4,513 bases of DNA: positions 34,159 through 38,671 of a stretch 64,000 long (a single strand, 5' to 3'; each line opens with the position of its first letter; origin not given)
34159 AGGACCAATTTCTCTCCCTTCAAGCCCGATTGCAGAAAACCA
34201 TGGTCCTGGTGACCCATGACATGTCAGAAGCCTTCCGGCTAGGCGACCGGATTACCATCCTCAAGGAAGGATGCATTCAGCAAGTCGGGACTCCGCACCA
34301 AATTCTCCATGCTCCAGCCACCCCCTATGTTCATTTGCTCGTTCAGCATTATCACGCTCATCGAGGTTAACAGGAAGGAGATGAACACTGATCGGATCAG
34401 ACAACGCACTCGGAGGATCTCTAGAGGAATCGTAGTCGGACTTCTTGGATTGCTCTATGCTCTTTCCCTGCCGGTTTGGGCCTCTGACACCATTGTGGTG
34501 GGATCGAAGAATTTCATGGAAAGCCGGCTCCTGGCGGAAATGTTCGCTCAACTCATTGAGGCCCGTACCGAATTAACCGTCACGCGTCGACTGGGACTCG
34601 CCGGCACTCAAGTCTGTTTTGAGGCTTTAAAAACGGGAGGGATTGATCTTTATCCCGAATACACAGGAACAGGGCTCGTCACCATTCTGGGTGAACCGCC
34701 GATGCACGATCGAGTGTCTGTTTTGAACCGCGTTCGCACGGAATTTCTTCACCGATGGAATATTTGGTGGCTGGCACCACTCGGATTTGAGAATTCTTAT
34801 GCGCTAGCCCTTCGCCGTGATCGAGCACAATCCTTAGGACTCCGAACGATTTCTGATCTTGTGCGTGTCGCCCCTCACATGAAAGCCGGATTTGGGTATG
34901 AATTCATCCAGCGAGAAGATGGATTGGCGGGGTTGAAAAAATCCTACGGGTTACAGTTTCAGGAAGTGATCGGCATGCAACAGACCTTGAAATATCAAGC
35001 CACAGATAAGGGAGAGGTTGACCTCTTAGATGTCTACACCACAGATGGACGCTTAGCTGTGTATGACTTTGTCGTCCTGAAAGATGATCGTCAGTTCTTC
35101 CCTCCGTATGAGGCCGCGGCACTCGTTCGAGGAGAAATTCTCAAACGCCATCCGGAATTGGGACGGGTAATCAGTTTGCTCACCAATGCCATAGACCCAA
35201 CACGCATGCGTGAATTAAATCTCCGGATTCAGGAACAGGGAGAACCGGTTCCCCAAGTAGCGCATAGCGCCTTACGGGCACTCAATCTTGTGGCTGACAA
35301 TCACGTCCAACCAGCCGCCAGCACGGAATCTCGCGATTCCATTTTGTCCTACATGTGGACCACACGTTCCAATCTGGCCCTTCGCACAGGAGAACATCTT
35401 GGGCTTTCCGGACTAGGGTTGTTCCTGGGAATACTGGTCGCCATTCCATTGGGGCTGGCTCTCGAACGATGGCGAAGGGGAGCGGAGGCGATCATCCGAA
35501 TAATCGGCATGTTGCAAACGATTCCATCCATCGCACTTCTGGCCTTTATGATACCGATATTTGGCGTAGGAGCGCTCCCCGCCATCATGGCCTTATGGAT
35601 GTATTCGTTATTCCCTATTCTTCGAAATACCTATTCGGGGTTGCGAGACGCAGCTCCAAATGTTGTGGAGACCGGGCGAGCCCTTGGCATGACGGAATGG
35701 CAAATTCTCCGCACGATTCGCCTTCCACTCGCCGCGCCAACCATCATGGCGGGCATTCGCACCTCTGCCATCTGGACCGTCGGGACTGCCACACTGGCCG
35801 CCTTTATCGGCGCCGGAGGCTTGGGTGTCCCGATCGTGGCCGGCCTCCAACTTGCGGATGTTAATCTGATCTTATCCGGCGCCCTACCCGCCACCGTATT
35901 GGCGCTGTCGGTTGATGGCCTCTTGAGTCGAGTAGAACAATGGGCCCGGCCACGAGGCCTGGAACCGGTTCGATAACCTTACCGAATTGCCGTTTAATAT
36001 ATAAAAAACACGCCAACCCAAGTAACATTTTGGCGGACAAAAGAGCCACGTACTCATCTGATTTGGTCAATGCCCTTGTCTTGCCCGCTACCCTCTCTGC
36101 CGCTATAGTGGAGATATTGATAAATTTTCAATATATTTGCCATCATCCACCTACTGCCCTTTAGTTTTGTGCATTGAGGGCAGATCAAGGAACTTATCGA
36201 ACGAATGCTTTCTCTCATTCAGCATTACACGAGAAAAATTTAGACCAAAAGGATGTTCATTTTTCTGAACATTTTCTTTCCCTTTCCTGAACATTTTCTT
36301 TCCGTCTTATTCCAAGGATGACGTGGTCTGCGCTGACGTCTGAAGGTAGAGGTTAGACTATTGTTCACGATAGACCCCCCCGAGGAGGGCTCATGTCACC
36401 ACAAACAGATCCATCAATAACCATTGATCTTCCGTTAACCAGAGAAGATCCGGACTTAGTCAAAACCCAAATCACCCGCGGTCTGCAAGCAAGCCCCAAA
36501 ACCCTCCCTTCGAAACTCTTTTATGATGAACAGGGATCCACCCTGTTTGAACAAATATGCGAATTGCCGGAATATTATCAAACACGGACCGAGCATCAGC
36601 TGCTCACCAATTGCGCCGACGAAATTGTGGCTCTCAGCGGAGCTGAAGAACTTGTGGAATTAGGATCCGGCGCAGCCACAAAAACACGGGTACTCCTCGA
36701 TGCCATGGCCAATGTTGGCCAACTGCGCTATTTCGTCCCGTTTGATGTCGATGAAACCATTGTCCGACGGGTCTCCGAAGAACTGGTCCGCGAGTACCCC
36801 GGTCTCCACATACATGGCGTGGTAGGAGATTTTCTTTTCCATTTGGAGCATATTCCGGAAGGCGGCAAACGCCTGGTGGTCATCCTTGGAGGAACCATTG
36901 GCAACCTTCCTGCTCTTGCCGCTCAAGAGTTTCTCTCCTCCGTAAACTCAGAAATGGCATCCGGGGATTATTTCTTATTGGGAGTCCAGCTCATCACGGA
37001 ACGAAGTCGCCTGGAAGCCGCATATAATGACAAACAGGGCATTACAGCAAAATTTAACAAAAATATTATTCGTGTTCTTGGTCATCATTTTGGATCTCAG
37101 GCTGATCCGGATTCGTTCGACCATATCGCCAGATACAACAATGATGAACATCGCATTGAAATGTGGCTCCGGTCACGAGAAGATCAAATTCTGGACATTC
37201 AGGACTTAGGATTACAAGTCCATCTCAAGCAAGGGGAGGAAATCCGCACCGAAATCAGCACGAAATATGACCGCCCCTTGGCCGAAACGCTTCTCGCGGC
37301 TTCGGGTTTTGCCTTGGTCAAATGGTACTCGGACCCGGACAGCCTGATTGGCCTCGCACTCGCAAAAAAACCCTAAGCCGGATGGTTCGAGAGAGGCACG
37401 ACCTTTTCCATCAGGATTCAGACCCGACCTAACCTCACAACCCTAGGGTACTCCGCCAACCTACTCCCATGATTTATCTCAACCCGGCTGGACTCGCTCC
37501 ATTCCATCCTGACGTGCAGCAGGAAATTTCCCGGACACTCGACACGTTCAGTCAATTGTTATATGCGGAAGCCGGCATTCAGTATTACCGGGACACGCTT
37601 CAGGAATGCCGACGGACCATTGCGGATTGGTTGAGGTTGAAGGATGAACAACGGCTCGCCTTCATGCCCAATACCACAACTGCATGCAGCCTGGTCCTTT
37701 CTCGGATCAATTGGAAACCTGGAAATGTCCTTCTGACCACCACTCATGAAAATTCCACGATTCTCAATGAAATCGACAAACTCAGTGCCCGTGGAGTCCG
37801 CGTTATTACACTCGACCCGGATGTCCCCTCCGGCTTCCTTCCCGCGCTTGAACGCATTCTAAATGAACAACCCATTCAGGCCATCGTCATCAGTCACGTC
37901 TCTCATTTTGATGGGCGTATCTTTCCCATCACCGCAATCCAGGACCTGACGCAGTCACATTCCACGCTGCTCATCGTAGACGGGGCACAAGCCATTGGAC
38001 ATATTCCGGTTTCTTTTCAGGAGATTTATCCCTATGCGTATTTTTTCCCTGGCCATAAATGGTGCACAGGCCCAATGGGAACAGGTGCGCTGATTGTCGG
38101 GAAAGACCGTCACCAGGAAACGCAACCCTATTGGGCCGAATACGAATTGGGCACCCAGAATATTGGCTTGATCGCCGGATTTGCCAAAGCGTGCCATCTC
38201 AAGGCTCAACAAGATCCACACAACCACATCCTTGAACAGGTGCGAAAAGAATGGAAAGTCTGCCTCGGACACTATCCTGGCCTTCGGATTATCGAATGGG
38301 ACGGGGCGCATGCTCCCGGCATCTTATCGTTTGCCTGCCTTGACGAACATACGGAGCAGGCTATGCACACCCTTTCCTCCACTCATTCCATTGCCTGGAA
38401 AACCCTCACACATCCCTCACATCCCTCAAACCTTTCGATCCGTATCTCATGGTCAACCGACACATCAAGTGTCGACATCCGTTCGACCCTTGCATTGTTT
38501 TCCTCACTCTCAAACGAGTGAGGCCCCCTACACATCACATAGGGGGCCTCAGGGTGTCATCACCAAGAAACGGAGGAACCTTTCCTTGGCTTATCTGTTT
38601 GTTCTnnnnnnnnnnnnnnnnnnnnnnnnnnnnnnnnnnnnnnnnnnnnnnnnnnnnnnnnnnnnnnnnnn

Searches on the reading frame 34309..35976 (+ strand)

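Call 18: search_protein_families(library=pfam, proteins=[window:34309-35976:+], max_evalue=0.001)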
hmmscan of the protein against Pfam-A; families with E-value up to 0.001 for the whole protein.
window:34309-35976:+ (555 aa): 2 families
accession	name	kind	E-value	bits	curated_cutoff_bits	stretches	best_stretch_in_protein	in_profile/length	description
PF04069.17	OpuAC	-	2.2e-56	191.7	21.2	1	60-322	1-255/257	Substrate binding domain of ABC-type glycine betaine transport system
PF00528.27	BPD_transp_1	-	3.1e-26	92.7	26.4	1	372-546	3-182/184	Binding-protein-dependent transport system inner membrane component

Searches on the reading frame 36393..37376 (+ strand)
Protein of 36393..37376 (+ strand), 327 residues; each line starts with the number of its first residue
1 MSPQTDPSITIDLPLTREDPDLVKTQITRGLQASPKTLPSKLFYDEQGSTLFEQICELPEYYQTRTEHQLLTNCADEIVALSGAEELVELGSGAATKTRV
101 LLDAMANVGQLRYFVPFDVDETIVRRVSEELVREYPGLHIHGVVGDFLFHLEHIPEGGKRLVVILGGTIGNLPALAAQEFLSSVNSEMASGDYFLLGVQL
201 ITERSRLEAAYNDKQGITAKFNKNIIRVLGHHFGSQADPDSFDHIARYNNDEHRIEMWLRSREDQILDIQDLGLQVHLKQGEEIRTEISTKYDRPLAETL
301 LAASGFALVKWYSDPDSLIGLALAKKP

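Call 18: search_protein_families(library=pfam, proteins=[window:36393-37376:+], max_evalue=0.001)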
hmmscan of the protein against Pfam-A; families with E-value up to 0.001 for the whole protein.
window:36393-37376:+ (327 aa): 1 family
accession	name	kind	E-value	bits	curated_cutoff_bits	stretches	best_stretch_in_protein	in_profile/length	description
PF10017.15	Methyltransf_33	-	1.2e-101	340.3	23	1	24-325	2-303/304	Histidine-specific methyltransferase, SAM-dependent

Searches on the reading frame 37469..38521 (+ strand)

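Call 18: search_protein_families(library=pfam, proteins=[window:37469-38521:+], max_evalue=0.001)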
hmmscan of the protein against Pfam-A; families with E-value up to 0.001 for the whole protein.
window:37469-38521:+ (350 aa): 2 families
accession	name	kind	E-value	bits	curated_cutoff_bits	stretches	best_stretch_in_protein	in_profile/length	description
PF00266.25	Aminotran_5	-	1.1e-28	100.7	21.5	1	40-321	41-346/371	Aminotransferase class-V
PF01041.23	DegT_DnrJ_EryC1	-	1.8e-06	27.9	19.8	1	67-177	46-151/360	DegT/DnrJ/EryC1/StrS aminotransferase family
